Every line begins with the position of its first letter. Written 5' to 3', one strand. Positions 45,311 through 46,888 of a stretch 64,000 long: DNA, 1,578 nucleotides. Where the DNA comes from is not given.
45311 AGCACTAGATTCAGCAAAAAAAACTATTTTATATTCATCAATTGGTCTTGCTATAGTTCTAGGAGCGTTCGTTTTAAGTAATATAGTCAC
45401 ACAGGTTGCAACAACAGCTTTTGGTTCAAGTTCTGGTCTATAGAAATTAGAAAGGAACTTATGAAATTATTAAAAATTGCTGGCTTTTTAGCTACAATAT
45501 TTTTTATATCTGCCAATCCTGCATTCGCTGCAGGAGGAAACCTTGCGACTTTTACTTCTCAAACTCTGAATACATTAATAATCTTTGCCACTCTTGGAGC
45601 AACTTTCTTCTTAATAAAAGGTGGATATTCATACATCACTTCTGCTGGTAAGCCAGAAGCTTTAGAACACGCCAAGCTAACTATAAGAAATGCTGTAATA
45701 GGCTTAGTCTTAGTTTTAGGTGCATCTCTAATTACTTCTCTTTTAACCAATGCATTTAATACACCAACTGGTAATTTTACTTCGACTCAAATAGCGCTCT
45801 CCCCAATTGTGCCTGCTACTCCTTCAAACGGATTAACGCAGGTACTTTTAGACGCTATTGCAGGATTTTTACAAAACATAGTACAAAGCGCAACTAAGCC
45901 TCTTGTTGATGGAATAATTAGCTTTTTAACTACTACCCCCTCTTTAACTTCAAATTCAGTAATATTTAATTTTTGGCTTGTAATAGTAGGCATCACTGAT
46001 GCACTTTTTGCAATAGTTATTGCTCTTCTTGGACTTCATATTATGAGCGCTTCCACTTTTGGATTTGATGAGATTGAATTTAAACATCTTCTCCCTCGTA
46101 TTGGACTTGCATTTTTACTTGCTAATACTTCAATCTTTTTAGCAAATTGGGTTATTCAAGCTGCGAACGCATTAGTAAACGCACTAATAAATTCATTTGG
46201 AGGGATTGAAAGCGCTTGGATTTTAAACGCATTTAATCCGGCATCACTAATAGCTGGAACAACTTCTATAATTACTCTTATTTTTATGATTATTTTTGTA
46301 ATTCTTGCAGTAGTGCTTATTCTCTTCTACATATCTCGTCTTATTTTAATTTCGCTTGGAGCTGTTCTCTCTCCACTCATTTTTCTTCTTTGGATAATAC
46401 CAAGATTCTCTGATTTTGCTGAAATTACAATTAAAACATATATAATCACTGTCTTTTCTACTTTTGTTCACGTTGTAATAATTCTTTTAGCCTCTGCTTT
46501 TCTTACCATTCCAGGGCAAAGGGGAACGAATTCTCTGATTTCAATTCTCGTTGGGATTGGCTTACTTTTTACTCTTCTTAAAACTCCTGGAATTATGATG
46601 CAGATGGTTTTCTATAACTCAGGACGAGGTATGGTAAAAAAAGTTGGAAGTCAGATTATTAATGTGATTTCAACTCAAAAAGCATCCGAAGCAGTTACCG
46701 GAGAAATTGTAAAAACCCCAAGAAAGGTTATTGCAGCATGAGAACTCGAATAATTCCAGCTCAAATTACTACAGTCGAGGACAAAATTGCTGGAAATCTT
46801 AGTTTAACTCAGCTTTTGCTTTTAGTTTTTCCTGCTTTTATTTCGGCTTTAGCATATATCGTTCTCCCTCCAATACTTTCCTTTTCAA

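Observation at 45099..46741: Pilin domain present twice: stand-alone VirB2-like pilin and a second copy fused to the N-terminus of the VirB6-like channel protein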

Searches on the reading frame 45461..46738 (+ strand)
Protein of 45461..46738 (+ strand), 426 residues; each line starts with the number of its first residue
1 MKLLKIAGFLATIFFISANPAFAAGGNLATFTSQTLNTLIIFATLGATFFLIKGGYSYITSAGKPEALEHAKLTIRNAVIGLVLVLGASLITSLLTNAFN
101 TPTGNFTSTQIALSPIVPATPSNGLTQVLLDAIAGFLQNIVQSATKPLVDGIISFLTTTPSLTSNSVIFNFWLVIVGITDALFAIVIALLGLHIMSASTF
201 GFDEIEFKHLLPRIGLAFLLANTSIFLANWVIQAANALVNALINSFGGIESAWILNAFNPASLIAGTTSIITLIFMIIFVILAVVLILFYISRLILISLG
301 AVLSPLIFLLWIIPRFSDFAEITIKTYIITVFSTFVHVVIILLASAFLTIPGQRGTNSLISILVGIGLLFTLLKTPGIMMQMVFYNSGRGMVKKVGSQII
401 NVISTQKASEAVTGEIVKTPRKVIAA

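Call 4: search_protein_families(library=pfam, proteins=[window:45461-46738:+], max_evalue=1)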
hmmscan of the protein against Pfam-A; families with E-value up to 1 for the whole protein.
window:45461-46738:+ (426 aa): 3 families
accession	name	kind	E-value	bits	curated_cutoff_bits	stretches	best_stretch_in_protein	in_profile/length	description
PF18895.5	T4SS_pilin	-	2.6e-06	27.8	26.6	1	28-95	5-71/71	Type IV secretion system pilin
PF19597.4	TrbL_4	-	0.00015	21.6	27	1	125-404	4-269/276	Conjugal transfer protein TrbL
PF12452.13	DUF3685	-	0.0084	16.3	25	1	221-250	36-65/192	Protein of unknown function (DUF3685)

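Call 9: find_homologous_proteins(query=window:45461-46738:+)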
Query window:45461-46738:+ (426 aa): 1688 proteins with E <= 0.001 among 8000 candidates; the best 120 are listed.
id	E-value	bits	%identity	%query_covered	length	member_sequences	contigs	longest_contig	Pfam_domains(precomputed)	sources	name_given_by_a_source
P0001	1.1e-253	859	100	100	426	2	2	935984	PF18895.6,PF19590.5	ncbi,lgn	-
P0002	4.3e-216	736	84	100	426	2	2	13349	PF18895.6,PF19590.5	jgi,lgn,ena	-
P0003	5.7e-189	646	73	100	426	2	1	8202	PF18895.6,PF19590.5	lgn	-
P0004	9.6e-189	646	74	100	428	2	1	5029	PF18895.6,PF19590.5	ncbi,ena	-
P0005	5.0e-188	643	72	100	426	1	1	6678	PF18895.6,PF19590.5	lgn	-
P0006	1.8e-187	641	73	100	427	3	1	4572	PF18895.6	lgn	-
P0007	2.5e-185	634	71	100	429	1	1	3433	PF18895.6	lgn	-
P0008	4.1e-184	630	72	99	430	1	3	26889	PF18895.6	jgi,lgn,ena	-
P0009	6.5e-184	630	71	100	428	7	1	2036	PF18895.6,PF19597.5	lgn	-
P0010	1.2e-183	629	73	100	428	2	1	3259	PF18895.6,PF19590.5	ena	-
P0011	1.4e-183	629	69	100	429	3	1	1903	PF18895.6,PF19597.5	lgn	-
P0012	4.4e-183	627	70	100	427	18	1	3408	PF18895.6,PF19597.5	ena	-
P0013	7.1e-183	626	71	100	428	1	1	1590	PF18895.6,PF19590.5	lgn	-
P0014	4.8e-182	624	71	100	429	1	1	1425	PF18895.6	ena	-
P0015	3.0e-181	621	70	100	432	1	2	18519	PF18895.6,PF19590.5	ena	-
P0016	3.9e-181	621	71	100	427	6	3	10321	PF18895.6,PF19597.5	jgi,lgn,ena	-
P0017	1.1e-180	619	70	100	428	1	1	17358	PF18895.6,PF19590.5,PF19597.5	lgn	-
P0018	2.1e-180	618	71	100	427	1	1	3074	PF18895.6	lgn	-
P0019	2.1e-180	618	72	95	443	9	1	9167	PF18895.6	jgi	-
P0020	1.1e-178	612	69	100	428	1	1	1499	PF18895.6,PF19590.5,PF19597.5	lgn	-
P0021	4.1e-178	611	70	100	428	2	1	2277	PF18895.6,PF19590.5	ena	-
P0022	5.3e-178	610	71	100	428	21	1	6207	PF18895.6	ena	-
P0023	7.7e-178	610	69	100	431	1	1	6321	PF18895.6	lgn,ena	-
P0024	7.7e-178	610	71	96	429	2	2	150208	PF18895.6,PF19590.5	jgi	-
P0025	8.8e-178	609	71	96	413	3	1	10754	PF18895.6,PF19590.5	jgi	jgi:hypothetical protein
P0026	2.0e-177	608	71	98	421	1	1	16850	PF18895.6,PF19590.5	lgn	-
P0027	2.5e-177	608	69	100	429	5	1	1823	PF18895.6,PF19597.5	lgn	-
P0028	2.6e-177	608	69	100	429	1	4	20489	PF18895.6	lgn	-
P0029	1.5e-176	605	71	96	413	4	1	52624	PF18895.6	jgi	-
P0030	8.1e-176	603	68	100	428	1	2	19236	PF18895.6,PF19590.5,PF19597.5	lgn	-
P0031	1.5e-175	602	69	100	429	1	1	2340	PF18895.6,PF19590.5,PF19597.5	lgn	-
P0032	1.5e-175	602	68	100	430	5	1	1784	PF18895.6,PF19597.5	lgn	-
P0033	1.8e-175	602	68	100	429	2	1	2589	PF18895.6,PF19590.5,PF19597.5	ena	-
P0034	2.7e-175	601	68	100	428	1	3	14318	PF18895.6,PF19597.5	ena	-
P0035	2.9e-175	601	70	97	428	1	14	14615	PF18895.6,PF19590.5,PF19597.5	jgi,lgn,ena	-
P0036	2.0e-174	598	69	100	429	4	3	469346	PF18895.6,PF19590.5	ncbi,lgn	ncbi:MAG: conjugal transfer protein TrbL family protein [Candidatus Woykebacteria bacterium]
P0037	2.1e-174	598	69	100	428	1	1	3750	PF18895.6,PF19590.5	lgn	-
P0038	4.3e-174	597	68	100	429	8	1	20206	PF18895.6,PF19590.5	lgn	-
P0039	9.5e-174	596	69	95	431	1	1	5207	PF18895.6,PF19590.5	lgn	-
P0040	1.0e-173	596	68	100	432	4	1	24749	PF18895.6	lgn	-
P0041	1.2e-173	596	68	97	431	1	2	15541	PF18895.6,PF19597.5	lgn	-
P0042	1.2e-173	596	70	97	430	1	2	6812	PF18895.6,PF19590.5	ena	-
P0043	1.7e-173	595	67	100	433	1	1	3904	PF18895.6,PF19590.5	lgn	-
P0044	2.3e-173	595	69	100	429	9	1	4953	PF18895.6,PF19590.5,PF19597.5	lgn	-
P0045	6.1e-173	594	68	100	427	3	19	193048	PF18895.6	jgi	jgi:hypothetical protein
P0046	1.5e-172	592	69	96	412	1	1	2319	PF18895.6,PF19590.5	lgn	-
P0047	1.8e-172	592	69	95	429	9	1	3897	PF18895.6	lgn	-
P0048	2.2e-172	592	68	98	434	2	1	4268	PF18895.6,PF19590.5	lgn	-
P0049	2.6e-172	591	69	96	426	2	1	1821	PF18895.6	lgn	-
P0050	1.1e-171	589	67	100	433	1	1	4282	PF18895.6,PF19590.5,PF04956.19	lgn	-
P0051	2.2e-171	588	69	100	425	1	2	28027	PF18895.6,PF19590.5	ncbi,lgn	-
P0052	4.8e-171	587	68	98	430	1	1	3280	PF18895.6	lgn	-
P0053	5.1e-171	587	68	94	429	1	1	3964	PF18895.6,PF19590.5,PF04956.19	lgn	-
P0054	5.3e-171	587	68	96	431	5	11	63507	PF18895.6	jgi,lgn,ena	-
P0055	6.5e-171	587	67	100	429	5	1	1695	PF18895.6,PF19590.5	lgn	-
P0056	8.2e-171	587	68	97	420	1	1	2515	PF18895.6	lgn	-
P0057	1.1e-170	586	67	97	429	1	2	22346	PF18895.6,PF04956.19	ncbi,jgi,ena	-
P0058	5.1e-170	584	68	94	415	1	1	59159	PF18895.6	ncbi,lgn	-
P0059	5.3e-170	584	66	99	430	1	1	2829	PF18895.6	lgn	-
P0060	5.3e-170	584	66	97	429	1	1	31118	PF18895.6,PF04956.19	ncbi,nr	ncbi:MAG: hypothetical protein Q7K55_02500 [Candidatus Levybacteria bacterium]|nr:hypothetical prote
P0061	5.5e-170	584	66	100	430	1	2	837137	PF18895.6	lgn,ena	-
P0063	8.8e-170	583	65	100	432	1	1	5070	PF18895.6,PF04956.19,PF19597.5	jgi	jgi:hypothetical protein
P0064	9.1e-170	583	66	100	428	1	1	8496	PF18895.6,PF19590.5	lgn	-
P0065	1.3e-169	583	66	100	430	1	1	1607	PF18895.6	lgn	-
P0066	1.5e-169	582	69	97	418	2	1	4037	PF18895.6,PF19590.5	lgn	-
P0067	1.8e-169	582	69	95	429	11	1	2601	PF18895.6,PF19597.5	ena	-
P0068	2.0e-169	582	67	96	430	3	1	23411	PF18895.6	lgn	-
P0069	2.4e-169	582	68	95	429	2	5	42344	PF18895.6,PF19597.5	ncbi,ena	-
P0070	4.1e-169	581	67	97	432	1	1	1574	PF18895.6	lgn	-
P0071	4.3e-169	581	65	100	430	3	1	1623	PF18895.6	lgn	-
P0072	5.5e-169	581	68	95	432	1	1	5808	PF18895.6,PF19590.5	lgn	-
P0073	5.5e-169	581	67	96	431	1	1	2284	PF18895.6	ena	-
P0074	6.0e-169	580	67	96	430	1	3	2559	PF18895.6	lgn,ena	-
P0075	8.5e-169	580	67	100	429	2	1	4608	PF18895.6,PF19590.5,PF19597.5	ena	-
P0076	1.6e-168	579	68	97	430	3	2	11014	PF18895.6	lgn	-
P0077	1.7e-168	579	66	100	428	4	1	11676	PF18895.6,PF19590.5,PF19597.5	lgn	-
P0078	1.8e-168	579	65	100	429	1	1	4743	PF18895.6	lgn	-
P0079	3.1e-168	578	67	97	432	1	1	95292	PF18895.6,PF19597.5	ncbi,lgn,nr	ncbi:MAG: hypothetical protein Q7R49_01455 [Candidatus Daviesbacteria bacterium]|nr:hypothetical pro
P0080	4.4e-168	578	65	98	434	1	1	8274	PF18895.6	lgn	-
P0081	5.2e-168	577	67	95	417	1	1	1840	PF18895.6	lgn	-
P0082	5.6e-168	577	67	100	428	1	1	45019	PF18895.6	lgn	-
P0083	9.1e-168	577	67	96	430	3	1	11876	PF18895.6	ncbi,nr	ncbi:pilin [Patescibacteria group bacterium]|nr:pilin [Patescibacteria group bacterium]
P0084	1.3e-167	576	65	97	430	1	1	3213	PF18895.6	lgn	-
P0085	1.5e-167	576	67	99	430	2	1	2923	PF18895.6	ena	-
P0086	1.8e-167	576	67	96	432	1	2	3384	PF18895.6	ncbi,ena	-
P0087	1.8e-167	576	66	100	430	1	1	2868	PF18895.6,PF19590.5,PF19597.5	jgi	-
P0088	2.6e-167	575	66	100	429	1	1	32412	PF18895.6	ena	-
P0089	3.5e-167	575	65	100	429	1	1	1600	PF18895.6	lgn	-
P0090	5.2e-167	574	66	96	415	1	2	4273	PF18895.6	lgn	-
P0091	1.3e-166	573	64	100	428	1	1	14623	PF18895.6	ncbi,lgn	-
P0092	1.6e-166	572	66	95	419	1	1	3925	PF18895.6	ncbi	-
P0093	2.2e-166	572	64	100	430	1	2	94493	PF18895.6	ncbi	-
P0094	2.9e-166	572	65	100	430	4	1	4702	PF18895.6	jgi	jgi:hypothetical protein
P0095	5.5e-166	571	66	97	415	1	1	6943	PF18895.6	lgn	-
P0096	8.7e-166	570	66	97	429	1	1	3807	PF18895.6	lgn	-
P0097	9.2e-166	570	65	100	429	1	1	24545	PF18895.6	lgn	-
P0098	1.1e-165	570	64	100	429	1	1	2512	PF18895.6,PF19597.5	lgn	-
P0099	1.6e-165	569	65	96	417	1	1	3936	PF18895.6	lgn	-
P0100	1.7e-165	569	67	97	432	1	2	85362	PF18895.6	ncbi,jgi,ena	-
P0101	2.5e-165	569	63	100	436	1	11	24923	PF18895.6,PF19590.5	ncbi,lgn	-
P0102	2.6e-165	568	66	97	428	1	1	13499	PF18895.6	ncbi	-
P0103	3.5e-165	568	63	100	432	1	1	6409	PF18895.6,PF19590.5,PF19597.5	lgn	-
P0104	3.7e-165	568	64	97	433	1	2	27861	PF18895.6,PF19597.5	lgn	-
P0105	5.3e-165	567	66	98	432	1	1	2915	PF18895.6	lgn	-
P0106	1.2e-164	566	64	100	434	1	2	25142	PF18895.6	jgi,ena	-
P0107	1.9e-164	566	67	96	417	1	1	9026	PF18895.6,PF19590.5,PF19597.5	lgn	-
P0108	3.7e-164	565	65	96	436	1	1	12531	PF18895.6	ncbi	-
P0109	4.1e-164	564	64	95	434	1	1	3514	PF18895.6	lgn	-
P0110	4.3e-164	564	66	100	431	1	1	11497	PF18895.6,PF19597.5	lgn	-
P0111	5.5e-164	564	64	95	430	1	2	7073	PF18895.6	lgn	-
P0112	9.2e-164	563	65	100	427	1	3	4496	PF18895.6,PF19590.5,PF19597.5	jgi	jgi:hypothetical protein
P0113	4.1e-163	561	63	97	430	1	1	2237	PF18895.6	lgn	-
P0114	4.1e-163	561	65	100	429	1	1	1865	PF18895.6,PF19597.5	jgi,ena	-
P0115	4.4e-163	561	66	100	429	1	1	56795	PF18895.6,PF19590.5,PF19597.5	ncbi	-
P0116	6.1e-163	561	66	96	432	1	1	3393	PF18895.6,PF04956.19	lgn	-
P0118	7.4e-163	560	66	97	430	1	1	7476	PF18895.6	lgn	-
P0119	1.1e-162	560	65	96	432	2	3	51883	PF18895.6,PF19597.5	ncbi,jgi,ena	-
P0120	4.2e-162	558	66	97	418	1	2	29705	PF18895.6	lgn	-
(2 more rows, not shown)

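Call 26: find_related_loci(query=A1, collection=genome_contigs, flank=4000)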
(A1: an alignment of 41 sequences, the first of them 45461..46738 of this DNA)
Query A1 (426 aa) in genome_contigs; peptide patterns used: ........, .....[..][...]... (x = any residue, [..] = any of these).
90 stretches matched a pattern; 59 encode a relative of the query (tblastn E <= 1e-3); 58 distinct loci.
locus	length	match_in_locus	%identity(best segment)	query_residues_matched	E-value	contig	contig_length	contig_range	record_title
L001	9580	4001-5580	72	1-426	0e+0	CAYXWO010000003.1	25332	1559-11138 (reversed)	MAG TPA_asm: uncultured Candidatus Saccharibacteria bacterium isolate SRP286056_co2_66 genome assembly, contig: NODE_281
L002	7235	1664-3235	70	1-426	0e+0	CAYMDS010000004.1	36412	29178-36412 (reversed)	MAG TPA_asm: uncultured Gammaproteobacteria bacterium isolate SRP192515_co2_133 genome assembly, contig: NODE_813_length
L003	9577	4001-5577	70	1-426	0e+0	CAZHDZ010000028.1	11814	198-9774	MAG TPA_asm: uncultured Gammaproteobacteria bacterium isolate SRP286056_co1_222 genome assembly, contig: NODE_6911_lengt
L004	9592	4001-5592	69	1-426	0e+0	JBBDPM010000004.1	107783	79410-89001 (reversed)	MAG: Candidatus Woykebacteria bacterium isolate LejiaB_42_22 Lejia_B_243_length_107783_cov_12, whole genome shotgun sequ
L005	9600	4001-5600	68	1-426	0e+0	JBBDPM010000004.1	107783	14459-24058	MAG: Candidatus Woykebacteria bacterium isolate LejiaB_42_22 Lejia_B_243_length_107783_cov_12, whole genome shotgun sequ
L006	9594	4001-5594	68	11-426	0e+0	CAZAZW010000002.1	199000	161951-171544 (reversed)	MAG TPA_asm: uncultured Gammaproteobacteria bacterium isolate SRP090828_co2_161 genome assembly, contig: NODE_16_length_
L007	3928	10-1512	71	1-426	0e+0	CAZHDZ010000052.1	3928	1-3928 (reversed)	MAG TPA_asm: uncultured Gammaproteobacteria bacterium isolate SRP286056_co1_222 genome assembly, contig: NODE_36189_leng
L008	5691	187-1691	68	1-405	0e+0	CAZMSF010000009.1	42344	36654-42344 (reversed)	MAG TPA_asm: uncultured Gammaproteobacteria bacterium isolate SRP135725_co1_372 genome assembly, contig: NODE_793_length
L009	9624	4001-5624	63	1-426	3e-180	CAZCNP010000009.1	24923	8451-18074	MAG TPA_asm: uncultured Gammaproteobacteria bacterium isolate binchicken_co38_1123 genome assembly, contig: NODE_4130_le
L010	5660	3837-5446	70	2-426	0e+0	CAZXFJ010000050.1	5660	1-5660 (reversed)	MAG TPA_asm: uncultured Gammaproteobacteria bacterium isolate SRP292972_co1_15 genome assembly, contig: NODE_5766_length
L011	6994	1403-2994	67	18-426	5e-176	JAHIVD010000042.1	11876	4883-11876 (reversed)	MAG: Patescibacteria group bacterium isolate MM_PC_MetaG.mb.55 MM_PC_MetaG.mb.55_k141_846278, whole genome shotgun seque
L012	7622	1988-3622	64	1-426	1e-174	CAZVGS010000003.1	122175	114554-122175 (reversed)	MAG TPA_asm: uncultured Gammaproteobacteria bacterium isolate binchicken_co16_182 genome assembly, contig: NODE_226_leng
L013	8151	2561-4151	66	1-426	2e-170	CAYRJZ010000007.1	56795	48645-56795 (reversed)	MAG TPA_asm: uncultured Gammaproteobacteria bacterium isolate SRP170004_co1_576 genome assembly, contig: NODE_651_length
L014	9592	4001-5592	61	1-426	7e-168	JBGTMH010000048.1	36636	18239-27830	MAG: Patescibacteria group bacterium isolate JTS-RE358 k141_3388625, whole genome shotgun sequence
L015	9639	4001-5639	63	1-426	3e-167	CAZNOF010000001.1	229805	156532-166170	MAG TPA_asm: uncultured Pseudomonadales bacterium isolate SRP170004_co1_5 genome assembly, contig: NODE_50_length_229805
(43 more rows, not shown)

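Call 30: predict_structure(alignment_id=A1)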
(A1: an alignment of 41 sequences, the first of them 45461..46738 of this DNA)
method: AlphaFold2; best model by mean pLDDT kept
length: 426 residues; sequences in the alignment: 41
mean_pLDDT: 63.8   pTM: 0.47
mean pLDDT of the five models: 63.8, 61.9, 57.1, 52.9, 50.3
residues with pLDDT >= 90: 0; 70-90: 158; 50-70: 208; < 50: 60
segments of 3 or more residues with pLDDT < 50: 18-25, 101-122, 405-426
pLDDT, mean of each block of 10 residues (from residue 1): 61 57 51 65 74 77 73 77 70 58 39 42 60 72 68 64 68 77 77 65 61 72 71 67 61 57 60 70 76 77 75 76 77 69 60 56 66 62 54 51 42 40 39
secondary structure, 60 per line:
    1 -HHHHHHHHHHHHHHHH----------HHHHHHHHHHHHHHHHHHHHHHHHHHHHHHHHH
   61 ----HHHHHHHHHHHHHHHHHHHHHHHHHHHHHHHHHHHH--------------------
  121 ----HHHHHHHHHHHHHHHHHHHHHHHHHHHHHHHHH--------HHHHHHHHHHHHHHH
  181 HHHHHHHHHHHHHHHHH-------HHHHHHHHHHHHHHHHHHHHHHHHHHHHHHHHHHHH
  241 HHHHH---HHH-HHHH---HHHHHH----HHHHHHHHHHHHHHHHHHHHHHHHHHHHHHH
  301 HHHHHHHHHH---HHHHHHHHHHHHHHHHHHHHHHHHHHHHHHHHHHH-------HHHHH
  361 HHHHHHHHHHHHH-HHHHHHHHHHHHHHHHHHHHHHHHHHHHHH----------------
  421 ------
elements in order: H2-17 H28-60 H65-100 H125-157 H166-197 H205-245 H253-256 H260-265 H270-310 H314-348 H356-373 H375-404

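Call 34: fold_search(model_id=the predicted structure, library=pdb)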
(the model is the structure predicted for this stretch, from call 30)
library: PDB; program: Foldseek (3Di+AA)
matches with E <= 10: 63; with E <= 0.001: 0
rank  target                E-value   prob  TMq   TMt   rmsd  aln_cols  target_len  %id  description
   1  7o3v_J                3.7e-02  1.00  0.32  0.46  13.1       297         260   16  Stalk complex structure (TrwJ/VirB5-TrwI/VirB6) from the fully-assembled R388 type IV secretion system determined by c (released 2022-06-22)
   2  8rtd_L                1.8e-01  0.85  0.24  0.34  11.4       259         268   15  Stalk-Arches-IMC structure from the fully-assembled R388 type IV secretion system determined by cryo-EM. (released 2024-06-19)
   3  7o3v_F                3.2e-01  0.96  0.31  0.45   6.9       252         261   17  Stalk complex structure (TrwJ/VirB5-TrwI/VirB6) from the fully-assembled R388 type IV secretion system determined by c (released 2022-06-22)
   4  7rra_A                4.2e-01  0.13  0.13  0.09  34.7       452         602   11  Cryo-EM Structure of Nanodisc reconstituted ABCD1 in inward open conformation (released 2022-01-19)
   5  7n6g_3N               5.7e-01  0.11  0.12  0.13  54.5       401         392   12  C1 of central pair (released 2022-05-18)
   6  8rt9_F                7.5e-01  0.28  0.18  0.27  30.5       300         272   14  Stalk complex full-length structure (TrwJ/VirB5-TrwI/VirB6) from the fully-assembled R388 type IV secretion system det (released 2024-06-19)
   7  7n6g_3M               9.0e-01  0.11  0.14  0.15  53.6       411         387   13  C1 of central pair (released 2022-05-18)
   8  7o3v_H                1.6e+00  0.16  0.15  0.29  32.2       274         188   12  Stalk complex structure (TrwJ/VirB5-TrwI/VirB6) from the fully-assembled R388 type IV secretion system determined by c (released 2022-06-22)
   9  7n6g_3V               1.6e+00  0.07  0.13  0.14  55.3       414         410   13  C1 of central pair (released 2022-05-18)
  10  7n6g_3W               1.9e+00  0.06  0.12  0.13  57.6       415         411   12  C1 of central pair (released 2022-05-18)
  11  9lmo_R                3.2e+00  0.04  0.11  0.12  32.3       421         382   13  Cryo-EM structure of human apo inactive GPR4 (released 2025-07-09)
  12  9drl_A                3.4e+00  0.06  0.15  0.14  27.2       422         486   12  Cryo-EM structure of the T33-549 tetrahedral cage (released 2025-08-06)
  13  7sqc_1K               3.4e+00  0.06  0.13  0.15  50.2       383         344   11  Ciliary C1 central pair apparatus isolated from Chlamydomonas reinhardtii (released 2022-04-13)
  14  2d1l_B                3.5e+00  0.03  0.09  0.15  32.3       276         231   12  Structure of F-actin binding domain IMD of MIM (Missing In Metastasis) (released 2006-09-12)
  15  9drl_B                3.9e+00  0.11  0.19  0.20  22.4       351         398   10  Cryo-EM structure of the T33-549 tetrahedral cage (released 2025-08-06)
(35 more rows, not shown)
